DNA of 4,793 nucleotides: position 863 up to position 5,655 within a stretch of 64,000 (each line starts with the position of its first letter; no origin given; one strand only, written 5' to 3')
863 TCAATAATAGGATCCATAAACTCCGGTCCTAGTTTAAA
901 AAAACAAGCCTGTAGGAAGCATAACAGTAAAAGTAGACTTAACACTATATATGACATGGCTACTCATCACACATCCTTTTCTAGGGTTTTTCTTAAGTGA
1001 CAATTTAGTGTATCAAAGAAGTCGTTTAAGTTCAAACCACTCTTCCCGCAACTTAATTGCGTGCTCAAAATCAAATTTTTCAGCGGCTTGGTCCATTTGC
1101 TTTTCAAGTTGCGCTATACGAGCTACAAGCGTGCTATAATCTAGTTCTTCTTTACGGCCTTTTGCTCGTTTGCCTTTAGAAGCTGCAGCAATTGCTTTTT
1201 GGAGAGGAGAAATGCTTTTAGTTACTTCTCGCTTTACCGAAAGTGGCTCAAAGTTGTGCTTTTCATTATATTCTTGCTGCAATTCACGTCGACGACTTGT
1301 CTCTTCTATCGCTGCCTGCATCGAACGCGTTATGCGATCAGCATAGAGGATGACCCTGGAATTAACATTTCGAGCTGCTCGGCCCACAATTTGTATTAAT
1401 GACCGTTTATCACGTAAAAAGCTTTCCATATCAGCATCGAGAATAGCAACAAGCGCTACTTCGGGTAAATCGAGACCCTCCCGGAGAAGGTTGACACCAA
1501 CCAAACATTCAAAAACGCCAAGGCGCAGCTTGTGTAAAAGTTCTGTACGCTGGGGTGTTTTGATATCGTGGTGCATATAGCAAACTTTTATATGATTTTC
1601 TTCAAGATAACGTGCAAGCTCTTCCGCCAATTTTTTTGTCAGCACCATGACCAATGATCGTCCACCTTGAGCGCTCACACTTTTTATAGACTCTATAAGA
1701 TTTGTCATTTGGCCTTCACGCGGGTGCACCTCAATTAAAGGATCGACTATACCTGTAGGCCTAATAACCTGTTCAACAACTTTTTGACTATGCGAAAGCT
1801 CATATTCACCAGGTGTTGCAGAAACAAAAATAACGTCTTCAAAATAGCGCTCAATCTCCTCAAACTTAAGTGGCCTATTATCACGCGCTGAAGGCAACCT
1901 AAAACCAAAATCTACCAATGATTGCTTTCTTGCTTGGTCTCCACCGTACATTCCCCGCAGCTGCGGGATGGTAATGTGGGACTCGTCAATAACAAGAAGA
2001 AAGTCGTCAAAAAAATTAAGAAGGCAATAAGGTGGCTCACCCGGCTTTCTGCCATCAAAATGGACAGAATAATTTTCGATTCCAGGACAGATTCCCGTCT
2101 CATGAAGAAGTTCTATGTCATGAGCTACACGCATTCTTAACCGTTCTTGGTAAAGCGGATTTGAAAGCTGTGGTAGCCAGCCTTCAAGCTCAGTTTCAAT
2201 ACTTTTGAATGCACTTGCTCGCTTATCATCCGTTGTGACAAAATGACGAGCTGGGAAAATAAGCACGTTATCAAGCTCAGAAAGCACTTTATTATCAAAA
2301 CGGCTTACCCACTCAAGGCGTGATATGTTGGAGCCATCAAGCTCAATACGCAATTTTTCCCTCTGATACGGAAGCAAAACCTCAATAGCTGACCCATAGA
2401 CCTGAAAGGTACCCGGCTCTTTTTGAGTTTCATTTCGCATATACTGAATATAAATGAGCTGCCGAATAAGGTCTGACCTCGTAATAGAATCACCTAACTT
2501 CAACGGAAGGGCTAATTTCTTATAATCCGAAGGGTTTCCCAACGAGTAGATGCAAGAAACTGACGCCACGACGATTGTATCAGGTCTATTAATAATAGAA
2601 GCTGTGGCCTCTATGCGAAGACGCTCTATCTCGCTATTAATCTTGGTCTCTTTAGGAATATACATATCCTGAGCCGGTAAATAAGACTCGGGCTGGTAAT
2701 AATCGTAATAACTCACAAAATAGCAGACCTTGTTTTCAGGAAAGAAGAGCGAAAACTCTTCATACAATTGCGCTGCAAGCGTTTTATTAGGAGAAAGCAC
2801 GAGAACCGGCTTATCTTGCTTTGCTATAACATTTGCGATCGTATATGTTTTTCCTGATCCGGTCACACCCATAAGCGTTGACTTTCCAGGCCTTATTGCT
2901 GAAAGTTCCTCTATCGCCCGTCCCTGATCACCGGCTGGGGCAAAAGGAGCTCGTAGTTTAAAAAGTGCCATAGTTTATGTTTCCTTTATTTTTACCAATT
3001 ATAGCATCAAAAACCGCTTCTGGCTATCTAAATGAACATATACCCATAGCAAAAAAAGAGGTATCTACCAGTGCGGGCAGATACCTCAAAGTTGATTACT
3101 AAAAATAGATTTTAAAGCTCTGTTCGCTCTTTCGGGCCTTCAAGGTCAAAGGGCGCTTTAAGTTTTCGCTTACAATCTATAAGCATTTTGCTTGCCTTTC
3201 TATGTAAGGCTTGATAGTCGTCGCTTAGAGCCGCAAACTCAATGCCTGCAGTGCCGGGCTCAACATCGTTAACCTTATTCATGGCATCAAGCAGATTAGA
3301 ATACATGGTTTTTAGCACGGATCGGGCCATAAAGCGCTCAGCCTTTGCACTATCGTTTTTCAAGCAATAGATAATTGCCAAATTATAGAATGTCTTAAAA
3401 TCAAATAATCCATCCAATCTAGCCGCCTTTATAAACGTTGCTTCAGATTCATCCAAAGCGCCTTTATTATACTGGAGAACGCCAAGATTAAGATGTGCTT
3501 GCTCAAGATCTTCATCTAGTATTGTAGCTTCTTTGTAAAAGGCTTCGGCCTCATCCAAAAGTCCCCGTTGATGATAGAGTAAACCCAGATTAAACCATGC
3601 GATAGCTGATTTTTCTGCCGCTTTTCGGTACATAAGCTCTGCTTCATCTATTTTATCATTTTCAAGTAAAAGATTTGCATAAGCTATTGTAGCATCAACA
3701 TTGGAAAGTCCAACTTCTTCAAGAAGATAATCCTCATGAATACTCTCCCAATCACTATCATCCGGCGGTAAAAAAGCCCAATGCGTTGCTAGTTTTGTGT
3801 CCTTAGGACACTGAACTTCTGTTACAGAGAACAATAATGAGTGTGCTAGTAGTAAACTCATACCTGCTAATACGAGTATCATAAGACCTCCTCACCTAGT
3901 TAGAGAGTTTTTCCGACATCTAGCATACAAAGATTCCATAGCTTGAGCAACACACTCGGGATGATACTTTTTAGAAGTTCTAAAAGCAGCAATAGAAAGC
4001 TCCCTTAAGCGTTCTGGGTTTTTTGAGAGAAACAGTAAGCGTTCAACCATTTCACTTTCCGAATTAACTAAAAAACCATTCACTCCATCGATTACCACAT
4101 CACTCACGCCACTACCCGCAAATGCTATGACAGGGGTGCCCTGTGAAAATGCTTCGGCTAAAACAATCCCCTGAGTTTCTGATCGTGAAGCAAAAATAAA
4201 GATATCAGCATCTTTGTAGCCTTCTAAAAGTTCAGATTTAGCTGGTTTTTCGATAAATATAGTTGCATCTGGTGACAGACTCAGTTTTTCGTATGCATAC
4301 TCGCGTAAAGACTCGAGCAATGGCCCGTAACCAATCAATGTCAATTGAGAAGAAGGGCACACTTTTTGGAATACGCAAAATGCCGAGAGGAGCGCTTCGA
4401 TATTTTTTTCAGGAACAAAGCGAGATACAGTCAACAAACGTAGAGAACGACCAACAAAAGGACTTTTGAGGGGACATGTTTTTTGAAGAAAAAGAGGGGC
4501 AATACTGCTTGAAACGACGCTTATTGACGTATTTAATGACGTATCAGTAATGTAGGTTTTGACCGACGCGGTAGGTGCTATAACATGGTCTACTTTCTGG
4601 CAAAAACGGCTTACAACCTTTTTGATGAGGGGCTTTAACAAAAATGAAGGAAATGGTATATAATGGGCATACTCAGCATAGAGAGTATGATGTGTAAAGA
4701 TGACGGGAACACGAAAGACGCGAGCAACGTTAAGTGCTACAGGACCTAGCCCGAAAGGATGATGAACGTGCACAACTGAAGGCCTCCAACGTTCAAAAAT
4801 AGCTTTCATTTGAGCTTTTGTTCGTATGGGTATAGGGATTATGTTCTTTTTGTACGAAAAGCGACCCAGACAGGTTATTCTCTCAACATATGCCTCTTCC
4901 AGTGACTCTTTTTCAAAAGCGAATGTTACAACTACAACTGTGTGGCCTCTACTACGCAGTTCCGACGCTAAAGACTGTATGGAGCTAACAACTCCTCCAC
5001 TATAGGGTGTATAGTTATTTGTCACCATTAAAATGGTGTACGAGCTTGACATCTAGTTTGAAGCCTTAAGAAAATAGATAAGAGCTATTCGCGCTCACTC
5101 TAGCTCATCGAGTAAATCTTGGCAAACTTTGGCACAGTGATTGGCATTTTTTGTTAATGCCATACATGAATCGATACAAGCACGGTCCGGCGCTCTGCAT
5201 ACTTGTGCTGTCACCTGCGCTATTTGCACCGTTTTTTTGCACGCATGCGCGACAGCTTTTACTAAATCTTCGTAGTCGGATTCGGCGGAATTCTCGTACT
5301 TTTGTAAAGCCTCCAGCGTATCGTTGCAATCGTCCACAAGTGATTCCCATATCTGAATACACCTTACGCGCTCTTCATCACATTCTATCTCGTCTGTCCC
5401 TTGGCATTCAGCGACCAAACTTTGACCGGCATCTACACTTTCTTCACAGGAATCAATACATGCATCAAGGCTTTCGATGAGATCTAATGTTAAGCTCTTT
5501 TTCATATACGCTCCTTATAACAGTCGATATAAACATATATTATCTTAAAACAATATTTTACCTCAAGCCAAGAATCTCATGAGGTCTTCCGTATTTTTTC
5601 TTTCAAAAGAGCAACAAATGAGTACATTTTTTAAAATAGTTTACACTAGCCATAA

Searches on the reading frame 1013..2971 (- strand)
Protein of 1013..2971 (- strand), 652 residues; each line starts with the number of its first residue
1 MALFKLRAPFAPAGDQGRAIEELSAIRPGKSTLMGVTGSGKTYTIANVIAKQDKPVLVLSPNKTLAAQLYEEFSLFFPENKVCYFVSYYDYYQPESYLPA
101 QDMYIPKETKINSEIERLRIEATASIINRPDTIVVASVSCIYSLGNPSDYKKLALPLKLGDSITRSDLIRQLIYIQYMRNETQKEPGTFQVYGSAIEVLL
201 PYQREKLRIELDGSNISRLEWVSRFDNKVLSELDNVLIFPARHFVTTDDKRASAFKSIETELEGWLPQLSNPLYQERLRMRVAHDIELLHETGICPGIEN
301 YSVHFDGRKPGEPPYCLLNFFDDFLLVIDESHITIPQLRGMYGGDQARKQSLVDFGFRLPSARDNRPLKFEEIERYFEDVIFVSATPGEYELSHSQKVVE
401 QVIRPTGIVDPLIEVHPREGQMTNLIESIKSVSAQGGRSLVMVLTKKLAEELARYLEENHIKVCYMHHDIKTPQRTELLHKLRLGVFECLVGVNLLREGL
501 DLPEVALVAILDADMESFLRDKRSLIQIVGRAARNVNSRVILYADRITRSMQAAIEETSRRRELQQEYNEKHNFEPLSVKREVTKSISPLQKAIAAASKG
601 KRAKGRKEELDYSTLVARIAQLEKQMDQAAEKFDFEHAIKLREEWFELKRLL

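Call 25: search_protein_families(library=ncbifam, proteins=[window:1013-2971:-], max_evalue=1e-10)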
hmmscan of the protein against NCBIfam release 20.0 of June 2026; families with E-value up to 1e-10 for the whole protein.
window:1013-2971:- (652 aa): 6 families
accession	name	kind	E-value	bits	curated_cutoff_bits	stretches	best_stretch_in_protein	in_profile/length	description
TIGR00631.1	uvrb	equivalog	5.3e-267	887.4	750.1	1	4-649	2-658/658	excinuclease ABC subunit UvrB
NF003673.1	PRK05298.1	equivalog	1.2e-266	886.2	743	1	4-650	2-652/653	excinuclease ABC subunit UvrB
TIGR00595.1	priA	equivalog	6.8e-15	54.6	230.35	0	445-555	274-393/509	replication restart helicase PriA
NF004066.1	PRK05580.1-3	equivalog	1.3e-13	50.2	813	0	445-541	549-653/788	primosomal protein N'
TIGR00580.2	mfd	equivalog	8e-13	47.7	800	0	172-264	1-93/907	transcription-repair coupling factor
NF004067.0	PRK05580.1-4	equivalog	2.2e-11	42.9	763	0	445-537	496-595/737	primosomal protein N'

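Call 54: find_homologous_proteins(query=window:1013-2968:-, max_evalue=1e-50)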
Query window:1013-2968:- (651 aa): 8000 proteins with E <= 1e-50 among 8000 candidates; the best 120 are listed.
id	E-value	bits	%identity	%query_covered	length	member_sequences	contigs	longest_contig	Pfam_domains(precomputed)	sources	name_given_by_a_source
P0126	0.0e+0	1454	100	100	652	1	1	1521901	PF00270.36,PF02151.26,PF17757.7,PF00271.38,PF27431.1,PF04851.22,PF12344.15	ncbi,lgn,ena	-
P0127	0.0e+0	1324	90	100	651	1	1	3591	PF00270.36,PF02151.26,PF13604.13,PF17757.7,PF00271.38,PF27431.1,PF04851.22,PF12344.15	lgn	-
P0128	0.0e+0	1317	89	100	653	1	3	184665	PF00270.36,PF02151.26,PF17757.7,PF00271.38,PF27431.1,PF04851.22,PF12344.15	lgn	-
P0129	0.0e+0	1193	81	100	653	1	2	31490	PF00270.36,PF02151.26,PF13604.13,PF17757.7,PF00271.38,PF27431.1,PF04851.22,PF12344.15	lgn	-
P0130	0.0e+0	1158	78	100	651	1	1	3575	PF00270.36,PF17757.7,PF00271.38,PF27431.1,PF04851.22,PF12344.15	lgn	-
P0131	0.0e+0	1146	77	100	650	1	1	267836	PF00270.36,PF02151.26,PF17757.7,PF00271.38,PF27431.1,PF04851.22,PF12344.15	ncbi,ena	-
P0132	0.0e+0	1141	76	100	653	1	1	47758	PF00270.36,PF02151.26,PF13604.13,PF17757.7,PF00271.38,PF27431.1,PF04851.22,PF12344.15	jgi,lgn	-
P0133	0.0e+0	1140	78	100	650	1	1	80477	PF00270.36,PF02151.26,PF17757.7,PF00271.38,PF27431.1,PF04851.22,PF12344.15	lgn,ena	-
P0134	0.0e+0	1125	75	100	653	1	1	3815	PF00270.36,PF02151.26,PF13604.13,PF17757.7,PF00271.38,PF27431.1,PF04851.22,PF12344.15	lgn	-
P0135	0.0e+0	1123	76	100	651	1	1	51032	PF00270.36,PF02151.26,PF17757.7,PF00271.38,PF27431.1,PF04851.22,PF12344.15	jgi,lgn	-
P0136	0.0e+0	1119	76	100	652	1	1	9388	PF00270.36,PF02151.26,PF13604.13,PF17757.7,PF00271.38,PF27431.1,PF04851.22,PF12344.15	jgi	jgi:excinuclease ABC subunit B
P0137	0.0e+0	1119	76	100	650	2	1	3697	PF00270.36,PF02151.26,PF13604.13,PF17757.7,PF00271.38,PF27431.1,PF04851.22,PF12344.15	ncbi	-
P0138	0.0e+0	1111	75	100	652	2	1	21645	PF00270.36,PF02151.26,PF13604.13,PF17757.7,PF00271.38,PF27431.1,PF04851.22,PF12344.15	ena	-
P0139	0.0e+0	1110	75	100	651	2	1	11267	PF00270.36,PF02151.26,PF13604.13,PF17757.7,PF00271.38,PF27431.1,PF04851.22,PF12344.15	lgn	-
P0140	0.0e+0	1104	75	100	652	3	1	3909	PF00270.36,PF02151.26,PF13604.13,PF17757.7,PF00271.38,PF27431.1,PF04851.22,PF12344.15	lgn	-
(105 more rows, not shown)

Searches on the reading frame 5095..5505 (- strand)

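Call 21: search_protein_families(library=pfam, proteins=[window:5095-5505:-], max_evalue=0.001)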
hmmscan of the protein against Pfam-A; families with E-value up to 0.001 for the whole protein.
window:5095-5505:- (136 aa): 0 families

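Call 75: search_protein_families(library=ncbifam, proteins=[window:5095-5505:-], max_evalue=1)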
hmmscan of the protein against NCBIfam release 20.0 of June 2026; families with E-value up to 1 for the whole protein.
window:5095-5505:- (136 aa): 1 family
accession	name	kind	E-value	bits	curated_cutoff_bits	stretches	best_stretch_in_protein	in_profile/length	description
NF041461.1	C_hydro_YcaC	equivalog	0.041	13.4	310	1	76-105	88-117/201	isochorismate family cysteine hydrolase YcaC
